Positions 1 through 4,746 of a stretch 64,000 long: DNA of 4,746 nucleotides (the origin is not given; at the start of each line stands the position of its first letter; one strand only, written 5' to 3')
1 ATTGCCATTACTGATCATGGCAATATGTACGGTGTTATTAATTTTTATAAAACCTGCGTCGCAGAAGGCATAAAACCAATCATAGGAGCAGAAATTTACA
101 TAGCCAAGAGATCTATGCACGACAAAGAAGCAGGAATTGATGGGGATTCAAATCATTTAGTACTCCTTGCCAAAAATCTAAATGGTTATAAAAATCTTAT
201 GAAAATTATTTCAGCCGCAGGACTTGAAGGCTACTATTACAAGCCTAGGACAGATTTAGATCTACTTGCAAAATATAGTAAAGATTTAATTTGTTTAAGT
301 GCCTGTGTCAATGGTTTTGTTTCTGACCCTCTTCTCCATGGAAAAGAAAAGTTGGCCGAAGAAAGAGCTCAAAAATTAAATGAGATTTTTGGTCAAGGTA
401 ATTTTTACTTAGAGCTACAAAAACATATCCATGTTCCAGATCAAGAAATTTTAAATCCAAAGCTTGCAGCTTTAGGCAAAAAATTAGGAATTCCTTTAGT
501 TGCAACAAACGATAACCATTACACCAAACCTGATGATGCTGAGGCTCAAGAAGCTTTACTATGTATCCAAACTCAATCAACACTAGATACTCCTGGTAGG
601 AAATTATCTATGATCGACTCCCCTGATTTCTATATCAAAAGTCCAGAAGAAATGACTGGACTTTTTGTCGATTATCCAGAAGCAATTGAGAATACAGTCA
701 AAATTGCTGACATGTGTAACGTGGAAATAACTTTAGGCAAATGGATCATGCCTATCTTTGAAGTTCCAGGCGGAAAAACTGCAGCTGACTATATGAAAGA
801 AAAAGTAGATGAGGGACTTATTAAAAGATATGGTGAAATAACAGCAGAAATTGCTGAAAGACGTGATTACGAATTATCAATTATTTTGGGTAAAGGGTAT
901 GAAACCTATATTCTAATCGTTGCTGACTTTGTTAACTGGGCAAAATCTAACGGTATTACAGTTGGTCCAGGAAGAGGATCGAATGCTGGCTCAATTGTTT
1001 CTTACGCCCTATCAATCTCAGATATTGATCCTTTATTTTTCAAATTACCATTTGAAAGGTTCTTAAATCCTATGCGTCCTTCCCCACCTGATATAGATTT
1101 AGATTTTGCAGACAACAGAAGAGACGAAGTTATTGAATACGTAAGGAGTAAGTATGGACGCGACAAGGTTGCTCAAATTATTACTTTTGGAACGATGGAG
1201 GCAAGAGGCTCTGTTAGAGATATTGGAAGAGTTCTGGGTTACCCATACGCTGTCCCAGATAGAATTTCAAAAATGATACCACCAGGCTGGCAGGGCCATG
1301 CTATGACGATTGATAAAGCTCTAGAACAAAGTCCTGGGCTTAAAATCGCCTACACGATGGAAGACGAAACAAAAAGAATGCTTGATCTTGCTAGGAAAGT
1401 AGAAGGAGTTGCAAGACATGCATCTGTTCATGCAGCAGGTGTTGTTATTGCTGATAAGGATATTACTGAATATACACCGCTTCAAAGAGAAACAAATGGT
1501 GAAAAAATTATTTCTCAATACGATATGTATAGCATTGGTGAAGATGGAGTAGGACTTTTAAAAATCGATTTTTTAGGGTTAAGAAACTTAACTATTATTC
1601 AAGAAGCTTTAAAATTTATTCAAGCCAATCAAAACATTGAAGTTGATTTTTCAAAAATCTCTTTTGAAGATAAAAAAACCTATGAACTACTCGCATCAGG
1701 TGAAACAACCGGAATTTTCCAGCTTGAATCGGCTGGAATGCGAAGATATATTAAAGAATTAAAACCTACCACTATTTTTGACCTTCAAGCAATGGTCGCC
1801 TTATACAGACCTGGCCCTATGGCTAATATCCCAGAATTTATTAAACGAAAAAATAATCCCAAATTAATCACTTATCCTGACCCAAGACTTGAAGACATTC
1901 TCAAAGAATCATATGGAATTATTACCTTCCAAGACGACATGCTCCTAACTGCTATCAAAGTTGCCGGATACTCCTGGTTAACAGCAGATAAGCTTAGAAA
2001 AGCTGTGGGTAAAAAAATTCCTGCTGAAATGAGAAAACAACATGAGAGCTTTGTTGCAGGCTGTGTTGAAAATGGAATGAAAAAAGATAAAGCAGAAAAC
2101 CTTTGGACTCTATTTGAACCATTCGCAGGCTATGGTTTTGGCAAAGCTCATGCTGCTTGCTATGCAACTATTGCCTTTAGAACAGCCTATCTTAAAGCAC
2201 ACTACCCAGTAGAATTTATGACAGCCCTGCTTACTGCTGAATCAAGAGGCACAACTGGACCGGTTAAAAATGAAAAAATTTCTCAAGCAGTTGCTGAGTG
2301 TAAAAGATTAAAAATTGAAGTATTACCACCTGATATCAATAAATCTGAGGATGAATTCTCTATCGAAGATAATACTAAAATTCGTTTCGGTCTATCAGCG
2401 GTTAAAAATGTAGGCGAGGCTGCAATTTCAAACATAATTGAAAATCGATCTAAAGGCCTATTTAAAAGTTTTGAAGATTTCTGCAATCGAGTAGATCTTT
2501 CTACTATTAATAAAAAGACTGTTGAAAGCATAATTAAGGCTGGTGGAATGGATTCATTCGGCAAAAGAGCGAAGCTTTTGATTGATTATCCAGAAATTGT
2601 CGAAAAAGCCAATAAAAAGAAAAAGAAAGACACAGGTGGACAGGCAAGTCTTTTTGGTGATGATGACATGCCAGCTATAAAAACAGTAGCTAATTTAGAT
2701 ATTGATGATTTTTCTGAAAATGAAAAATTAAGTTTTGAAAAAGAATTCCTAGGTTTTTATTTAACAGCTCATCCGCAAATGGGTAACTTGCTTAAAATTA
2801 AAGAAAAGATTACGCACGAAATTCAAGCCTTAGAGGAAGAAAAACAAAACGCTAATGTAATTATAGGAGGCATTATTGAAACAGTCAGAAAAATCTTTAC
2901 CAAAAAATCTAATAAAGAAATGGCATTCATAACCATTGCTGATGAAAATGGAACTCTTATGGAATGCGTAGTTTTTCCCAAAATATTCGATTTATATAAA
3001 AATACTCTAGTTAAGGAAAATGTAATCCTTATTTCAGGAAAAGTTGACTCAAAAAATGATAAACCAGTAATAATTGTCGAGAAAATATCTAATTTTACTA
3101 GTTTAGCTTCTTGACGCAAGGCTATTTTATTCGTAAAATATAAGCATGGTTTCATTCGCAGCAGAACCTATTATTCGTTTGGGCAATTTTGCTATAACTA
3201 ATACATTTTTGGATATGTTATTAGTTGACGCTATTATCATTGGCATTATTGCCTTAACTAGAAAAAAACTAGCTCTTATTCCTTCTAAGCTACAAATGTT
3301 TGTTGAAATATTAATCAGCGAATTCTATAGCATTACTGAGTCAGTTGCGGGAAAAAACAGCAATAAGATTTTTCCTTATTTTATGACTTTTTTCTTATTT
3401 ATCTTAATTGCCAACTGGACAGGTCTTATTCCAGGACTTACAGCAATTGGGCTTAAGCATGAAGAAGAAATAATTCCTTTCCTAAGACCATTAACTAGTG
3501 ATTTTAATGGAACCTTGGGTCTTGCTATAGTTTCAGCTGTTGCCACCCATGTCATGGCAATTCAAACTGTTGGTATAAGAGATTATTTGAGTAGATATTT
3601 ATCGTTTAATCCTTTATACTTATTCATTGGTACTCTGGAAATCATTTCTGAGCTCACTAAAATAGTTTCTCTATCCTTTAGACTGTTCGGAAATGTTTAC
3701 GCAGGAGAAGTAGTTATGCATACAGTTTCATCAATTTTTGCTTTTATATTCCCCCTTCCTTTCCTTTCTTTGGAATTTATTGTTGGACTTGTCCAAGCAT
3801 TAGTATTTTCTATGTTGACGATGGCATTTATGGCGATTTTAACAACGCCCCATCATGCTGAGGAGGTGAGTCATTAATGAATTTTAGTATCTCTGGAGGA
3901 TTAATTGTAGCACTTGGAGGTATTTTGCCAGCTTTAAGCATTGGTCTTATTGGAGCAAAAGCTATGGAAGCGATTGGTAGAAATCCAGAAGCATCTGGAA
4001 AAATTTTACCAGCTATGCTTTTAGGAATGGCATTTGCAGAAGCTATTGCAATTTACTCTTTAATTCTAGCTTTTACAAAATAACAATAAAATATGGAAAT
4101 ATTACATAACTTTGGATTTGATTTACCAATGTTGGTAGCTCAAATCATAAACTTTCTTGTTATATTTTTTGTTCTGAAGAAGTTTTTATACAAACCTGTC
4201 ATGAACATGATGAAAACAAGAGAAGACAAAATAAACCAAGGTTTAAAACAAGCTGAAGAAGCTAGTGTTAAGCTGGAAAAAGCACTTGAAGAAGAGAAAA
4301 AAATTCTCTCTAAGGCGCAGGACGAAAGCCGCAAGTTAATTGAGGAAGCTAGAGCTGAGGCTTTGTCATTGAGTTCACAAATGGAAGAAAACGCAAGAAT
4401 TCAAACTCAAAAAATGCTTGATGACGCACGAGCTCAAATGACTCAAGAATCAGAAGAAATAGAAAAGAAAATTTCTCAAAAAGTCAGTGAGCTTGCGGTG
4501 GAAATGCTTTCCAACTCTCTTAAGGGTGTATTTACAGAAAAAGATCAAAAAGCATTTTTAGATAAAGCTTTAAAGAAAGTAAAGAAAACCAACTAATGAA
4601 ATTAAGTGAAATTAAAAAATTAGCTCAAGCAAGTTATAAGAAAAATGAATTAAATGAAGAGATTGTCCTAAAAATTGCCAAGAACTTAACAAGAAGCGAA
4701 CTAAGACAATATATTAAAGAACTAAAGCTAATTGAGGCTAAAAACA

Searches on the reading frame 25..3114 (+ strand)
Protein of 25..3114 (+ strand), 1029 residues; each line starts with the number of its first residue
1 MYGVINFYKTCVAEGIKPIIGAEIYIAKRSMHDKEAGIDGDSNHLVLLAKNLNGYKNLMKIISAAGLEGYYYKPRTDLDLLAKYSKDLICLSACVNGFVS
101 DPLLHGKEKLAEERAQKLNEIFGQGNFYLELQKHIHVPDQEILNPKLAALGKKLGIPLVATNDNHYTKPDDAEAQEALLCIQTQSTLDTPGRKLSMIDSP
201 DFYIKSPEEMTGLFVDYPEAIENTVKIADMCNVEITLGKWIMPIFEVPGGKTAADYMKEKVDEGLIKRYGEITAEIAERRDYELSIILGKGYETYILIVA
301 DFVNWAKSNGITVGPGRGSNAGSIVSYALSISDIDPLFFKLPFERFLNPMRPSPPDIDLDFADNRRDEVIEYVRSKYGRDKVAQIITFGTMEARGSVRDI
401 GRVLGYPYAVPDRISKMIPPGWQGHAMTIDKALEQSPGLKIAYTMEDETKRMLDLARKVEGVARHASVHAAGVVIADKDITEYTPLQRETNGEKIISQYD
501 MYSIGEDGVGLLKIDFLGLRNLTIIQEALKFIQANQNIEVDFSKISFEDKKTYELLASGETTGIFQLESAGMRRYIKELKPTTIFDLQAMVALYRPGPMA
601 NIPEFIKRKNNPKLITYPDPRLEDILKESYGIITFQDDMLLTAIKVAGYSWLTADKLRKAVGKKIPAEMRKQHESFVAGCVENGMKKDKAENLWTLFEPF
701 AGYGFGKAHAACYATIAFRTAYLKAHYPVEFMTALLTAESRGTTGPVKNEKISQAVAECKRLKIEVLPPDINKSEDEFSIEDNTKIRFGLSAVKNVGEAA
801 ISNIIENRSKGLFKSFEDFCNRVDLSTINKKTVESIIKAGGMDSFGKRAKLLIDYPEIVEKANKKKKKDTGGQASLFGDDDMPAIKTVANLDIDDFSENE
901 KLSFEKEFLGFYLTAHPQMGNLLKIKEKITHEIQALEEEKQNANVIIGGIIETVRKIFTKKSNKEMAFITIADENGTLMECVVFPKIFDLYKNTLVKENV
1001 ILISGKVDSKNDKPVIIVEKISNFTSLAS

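Call 8: search_protein_families(library=pfam, proteins=[window:25-3114:+], max_evalue=0.001)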
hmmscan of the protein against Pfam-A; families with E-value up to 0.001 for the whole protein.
window:25-3114:+ (1029 aa): 6 families
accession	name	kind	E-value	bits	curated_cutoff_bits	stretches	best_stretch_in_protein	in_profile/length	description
PF07733.18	DNA_pol3_alpha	-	4.7e-93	312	23.9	1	256-518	2-260/260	Bacterial DNA polymerase III alpha NTPase domain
PF17657.6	DNA_pol3_finger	-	1.9e-55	187.1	22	1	521-684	1-166/166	Bacterial DNA polymerase III alpha subunit finger domain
PF02811.25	PHP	-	9.7e-36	124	26.4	1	1-134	40-164/164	PHP domain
PF14579.12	HHH_6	-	7.2e-31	106.7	25.6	1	763-849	1-88/90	Helix-hairpin-helix motif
PF01336.31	tRNA_anti-codon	-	2.6e-10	40.5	27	1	945-1021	1-72/75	OB-fold nucleic acid binding domain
PF04919.18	DUF655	-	4.5e-05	23.9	22.2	1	789-838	117-167/181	Protein of unknown function (DUF655)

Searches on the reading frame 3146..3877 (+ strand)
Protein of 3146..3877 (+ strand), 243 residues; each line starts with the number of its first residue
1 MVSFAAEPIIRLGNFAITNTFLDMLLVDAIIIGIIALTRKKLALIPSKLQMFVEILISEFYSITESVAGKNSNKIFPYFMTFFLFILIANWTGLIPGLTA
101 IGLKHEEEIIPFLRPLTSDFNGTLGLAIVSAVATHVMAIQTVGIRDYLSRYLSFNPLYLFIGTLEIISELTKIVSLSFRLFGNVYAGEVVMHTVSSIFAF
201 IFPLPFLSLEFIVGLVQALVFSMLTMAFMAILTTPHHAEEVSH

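Call 8: search_protein_families(library=pfam, proteins=[window:3146-3877:+], max_evalue=0.001)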
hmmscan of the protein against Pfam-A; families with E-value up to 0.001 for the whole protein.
window:3146-3877:+ (243 aa): 1 family
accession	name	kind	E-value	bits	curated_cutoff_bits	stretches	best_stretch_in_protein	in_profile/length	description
PF00119.25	ATP-synt_A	-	1.9e-42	146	33.9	1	24-229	4-216/217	ATP synthase A chain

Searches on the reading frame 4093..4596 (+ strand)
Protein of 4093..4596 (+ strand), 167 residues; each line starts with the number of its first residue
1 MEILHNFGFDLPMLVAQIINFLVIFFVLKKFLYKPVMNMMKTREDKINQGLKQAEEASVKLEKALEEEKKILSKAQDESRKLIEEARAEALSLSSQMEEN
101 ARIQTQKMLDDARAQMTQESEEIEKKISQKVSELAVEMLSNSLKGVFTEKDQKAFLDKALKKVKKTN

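Call 8: search_protein_families(library=pfam, proteins=[window:4093-4596:+], max_evalue=0.001)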
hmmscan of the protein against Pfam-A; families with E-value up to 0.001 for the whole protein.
window:4093-4596:+ (167 aa): 3 families
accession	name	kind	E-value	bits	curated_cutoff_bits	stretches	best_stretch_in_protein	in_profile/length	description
PF00430.23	ATP-synt_B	-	6.7e-25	88.1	28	1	14-143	2-131/132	ATP synthase B/B' CF(0)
PF16999.10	V-ATPase_G_2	-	0.00011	23.1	28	1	56-140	16-100/104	Vacuolar (H+)-ATPase G subunit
PF19745.5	FUT8_N_cat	-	0.00034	19.9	27.6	1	17-156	11-148/499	Alpha-(1,6)-fucosyltransferase N- and catalytic domains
